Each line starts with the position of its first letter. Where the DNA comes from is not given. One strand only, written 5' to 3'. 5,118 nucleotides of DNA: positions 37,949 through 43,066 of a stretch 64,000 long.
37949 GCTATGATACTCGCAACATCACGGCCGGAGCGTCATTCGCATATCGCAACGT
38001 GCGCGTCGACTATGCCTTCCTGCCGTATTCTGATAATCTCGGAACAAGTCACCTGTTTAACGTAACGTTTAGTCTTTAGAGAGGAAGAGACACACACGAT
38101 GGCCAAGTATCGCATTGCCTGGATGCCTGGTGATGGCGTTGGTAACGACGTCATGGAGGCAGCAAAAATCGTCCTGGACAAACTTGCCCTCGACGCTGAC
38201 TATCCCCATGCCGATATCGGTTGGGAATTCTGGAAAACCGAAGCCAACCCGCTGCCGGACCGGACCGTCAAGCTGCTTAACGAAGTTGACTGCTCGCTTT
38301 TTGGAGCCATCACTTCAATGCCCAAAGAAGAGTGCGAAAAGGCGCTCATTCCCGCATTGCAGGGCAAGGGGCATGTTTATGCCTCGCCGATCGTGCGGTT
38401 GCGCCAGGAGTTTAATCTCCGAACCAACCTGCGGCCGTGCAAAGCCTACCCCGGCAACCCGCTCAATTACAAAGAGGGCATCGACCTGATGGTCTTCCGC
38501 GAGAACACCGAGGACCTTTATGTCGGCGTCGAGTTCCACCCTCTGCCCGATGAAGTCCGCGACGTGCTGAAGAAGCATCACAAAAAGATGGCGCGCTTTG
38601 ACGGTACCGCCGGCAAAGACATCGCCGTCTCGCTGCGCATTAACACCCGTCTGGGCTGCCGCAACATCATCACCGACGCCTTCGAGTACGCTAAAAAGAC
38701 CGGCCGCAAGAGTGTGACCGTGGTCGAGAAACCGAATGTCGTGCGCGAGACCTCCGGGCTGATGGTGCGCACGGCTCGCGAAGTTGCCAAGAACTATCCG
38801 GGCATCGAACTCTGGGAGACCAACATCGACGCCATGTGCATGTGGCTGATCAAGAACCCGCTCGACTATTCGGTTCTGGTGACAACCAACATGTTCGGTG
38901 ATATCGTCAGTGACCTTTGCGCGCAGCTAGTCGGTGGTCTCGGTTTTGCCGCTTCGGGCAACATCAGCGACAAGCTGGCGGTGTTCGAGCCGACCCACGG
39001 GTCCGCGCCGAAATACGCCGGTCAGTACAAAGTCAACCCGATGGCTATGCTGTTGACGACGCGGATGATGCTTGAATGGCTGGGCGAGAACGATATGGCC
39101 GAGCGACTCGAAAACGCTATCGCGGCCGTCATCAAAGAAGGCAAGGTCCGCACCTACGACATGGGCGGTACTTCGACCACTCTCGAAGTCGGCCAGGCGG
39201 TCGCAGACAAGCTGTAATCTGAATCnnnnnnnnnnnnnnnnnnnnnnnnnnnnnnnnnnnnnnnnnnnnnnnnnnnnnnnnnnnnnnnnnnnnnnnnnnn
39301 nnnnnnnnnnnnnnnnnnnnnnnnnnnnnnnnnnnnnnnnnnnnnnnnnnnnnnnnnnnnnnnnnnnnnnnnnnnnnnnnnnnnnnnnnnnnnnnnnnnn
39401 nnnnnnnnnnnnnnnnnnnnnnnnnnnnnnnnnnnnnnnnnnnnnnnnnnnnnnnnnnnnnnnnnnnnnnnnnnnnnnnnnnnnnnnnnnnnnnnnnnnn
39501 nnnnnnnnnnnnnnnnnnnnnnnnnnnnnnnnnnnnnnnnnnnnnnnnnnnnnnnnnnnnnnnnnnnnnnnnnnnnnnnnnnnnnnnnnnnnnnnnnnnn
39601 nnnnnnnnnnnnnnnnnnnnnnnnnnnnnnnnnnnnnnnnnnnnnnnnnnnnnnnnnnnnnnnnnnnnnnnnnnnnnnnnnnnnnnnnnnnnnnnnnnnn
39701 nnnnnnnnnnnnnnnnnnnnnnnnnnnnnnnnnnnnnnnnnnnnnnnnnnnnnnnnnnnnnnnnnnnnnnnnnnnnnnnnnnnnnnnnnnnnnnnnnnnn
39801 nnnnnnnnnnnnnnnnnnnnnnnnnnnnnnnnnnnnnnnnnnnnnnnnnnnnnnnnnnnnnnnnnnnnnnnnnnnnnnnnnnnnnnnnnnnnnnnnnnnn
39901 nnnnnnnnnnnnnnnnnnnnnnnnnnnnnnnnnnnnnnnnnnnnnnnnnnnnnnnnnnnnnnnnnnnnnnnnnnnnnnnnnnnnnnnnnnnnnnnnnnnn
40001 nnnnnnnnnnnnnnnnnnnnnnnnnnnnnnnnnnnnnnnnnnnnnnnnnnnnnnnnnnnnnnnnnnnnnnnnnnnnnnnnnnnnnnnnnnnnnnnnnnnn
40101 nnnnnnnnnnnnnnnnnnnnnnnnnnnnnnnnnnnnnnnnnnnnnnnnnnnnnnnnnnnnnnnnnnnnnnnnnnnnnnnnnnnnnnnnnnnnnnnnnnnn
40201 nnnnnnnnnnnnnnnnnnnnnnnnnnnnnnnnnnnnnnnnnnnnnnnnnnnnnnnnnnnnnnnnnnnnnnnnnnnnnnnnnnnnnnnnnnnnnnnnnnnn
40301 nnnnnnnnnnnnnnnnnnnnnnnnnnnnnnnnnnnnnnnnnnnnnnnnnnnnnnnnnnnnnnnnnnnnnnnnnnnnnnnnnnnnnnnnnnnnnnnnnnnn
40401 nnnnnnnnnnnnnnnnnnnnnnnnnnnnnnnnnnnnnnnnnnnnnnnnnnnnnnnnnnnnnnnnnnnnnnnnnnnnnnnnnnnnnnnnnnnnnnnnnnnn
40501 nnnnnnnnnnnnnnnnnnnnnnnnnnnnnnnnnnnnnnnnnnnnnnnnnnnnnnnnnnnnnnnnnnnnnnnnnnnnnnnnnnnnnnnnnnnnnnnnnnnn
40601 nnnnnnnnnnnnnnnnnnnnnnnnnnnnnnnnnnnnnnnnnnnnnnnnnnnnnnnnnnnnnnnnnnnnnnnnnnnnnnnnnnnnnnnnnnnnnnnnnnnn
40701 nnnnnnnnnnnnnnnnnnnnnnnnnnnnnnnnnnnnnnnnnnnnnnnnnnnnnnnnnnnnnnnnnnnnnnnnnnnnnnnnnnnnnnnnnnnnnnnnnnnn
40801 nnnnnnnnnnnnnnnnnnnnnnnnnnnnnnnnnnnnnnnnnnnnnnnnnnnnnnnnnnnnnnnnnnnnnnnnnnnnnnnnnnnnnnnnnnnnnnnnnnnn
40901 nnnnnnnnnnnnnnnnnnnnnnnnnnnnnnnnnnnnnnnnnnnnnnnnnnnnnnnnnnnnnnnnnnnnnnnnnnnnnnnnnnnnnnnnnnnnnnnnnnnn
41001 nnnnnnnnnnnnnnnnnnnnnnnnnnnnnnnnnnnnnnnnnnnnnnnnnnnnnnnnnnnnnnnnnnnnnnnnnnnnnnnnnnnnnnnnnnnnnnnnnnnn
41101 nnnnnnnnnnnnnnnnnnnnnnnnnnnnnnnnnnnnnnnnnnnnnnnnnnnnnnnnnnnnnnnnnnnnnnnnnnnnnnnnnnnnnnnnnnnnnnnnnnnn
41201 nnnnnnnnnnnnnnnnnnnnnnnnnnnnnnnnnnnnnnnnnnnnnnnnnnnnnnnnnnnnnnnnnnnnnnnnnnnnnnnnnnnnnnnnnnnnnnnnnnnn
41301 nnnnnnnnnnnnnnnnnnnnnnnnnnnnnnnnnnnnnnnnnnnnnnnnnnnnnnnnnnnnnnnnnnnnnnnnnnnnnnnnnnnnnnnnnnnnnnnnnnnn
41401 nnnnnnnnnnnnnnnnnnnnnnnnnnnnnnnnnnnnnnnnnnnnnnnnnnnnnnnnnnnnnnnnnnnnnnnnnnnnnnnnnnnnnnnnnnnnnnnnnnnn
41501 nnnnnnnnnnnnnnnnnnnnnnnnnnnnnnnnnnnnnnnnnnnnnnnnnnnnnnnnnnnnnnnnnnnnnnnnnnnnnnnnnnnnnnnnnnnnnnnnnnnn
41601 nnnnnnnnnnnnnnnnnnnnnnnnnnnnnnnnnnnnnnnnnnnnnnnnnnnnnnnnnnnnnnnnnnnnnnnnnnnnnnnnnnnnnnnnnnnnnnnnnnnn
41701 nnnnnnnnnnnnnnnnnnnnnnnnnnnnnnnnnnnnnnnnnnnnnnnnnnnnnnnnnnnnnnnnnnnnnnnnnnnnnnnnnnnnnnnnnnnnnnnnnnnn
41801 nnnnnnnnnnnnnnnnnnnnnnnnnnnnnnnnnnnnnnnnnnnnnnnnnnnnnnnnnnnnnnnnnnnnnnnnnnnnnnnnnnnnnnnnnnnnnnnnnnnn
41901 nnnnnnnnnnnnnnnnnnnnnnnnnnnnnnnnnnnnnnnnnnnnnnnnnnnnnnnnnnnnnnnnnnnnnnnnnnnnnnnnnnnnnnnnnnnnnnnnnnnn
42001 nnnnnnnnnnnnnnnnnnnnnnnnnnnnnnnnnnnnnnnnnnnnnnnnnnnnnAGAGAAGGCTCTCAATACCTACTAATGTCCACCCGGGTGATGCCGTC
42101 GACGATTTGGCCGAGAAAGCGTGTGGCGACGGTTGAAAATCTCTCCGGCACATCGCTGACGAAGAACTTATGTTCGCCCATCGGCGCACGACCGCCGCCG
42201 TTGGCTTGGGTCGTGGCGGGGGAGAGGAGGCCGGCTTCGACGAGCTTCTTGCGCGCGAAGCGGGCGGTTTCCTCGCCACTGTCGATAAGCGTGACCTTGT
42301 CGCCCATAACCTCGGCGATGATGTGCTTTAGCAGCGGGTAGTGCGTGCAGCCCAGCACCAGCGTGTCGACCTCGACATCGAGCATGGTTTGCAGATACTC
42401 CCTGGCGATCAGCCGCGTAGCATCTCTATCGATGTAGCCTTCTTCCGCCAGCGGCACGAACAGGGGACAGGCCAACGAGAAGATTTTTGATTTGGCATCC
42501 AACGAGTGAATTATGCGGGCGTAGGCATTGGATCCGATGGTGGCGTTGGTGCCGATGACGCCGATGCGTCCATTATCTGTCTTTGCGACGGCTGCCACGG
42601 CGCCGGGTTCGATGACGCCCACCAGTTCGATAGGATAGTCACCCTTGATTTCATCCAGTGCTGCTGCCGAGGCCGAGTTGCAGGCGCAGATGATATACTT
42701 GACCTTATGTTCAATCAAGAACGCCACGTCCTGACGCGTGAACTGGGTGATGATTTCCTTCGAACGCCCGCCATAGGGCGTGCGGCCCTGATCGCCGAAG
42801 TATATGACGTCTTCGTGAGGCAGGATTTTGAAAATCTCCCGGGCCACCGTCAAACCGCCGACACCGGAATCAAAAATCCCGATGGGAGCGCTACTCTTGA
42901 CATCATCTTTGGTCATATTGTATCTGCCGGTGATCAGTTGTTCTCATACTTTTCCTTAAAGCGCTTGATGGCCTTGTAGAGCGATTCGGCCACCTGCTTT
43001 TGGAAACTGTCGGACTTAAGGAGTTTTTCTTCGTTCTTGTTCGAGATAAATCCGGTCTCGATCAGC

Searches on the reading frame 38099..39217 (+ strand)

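Call 16: search_protein_families(library=pfam, proteins=[window:38099-39217:+], max_evalue=0.001)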
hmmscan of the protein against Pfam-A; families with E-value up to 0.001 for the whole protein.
window:38099-39217:+ (372 aa): 1 family
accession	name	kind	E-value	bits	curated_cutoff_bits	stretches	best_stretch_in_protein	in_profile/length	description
PF00180.25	Iso_dh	-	9.3e-85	285.4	27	1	6-368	2-348/348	Isocitrate/isopropylmalate dehydrogenase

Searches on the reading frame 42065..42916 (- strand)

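Call 48: search_protein_families(library=pfam, proteins=[window:42065-42916:-], max_evalue=0.00001)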
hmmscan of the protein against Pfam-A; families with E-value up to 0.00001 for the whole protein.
window:42065-42916:- (283 aa): 1 family
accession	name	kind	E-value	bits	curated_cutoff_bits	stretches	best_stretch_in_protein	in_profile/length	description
PF01177.27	Asp_Glu_race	-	1.9e-19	70.8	31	1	67-220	63-210/211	Asp/Glu/Hydantoin racemase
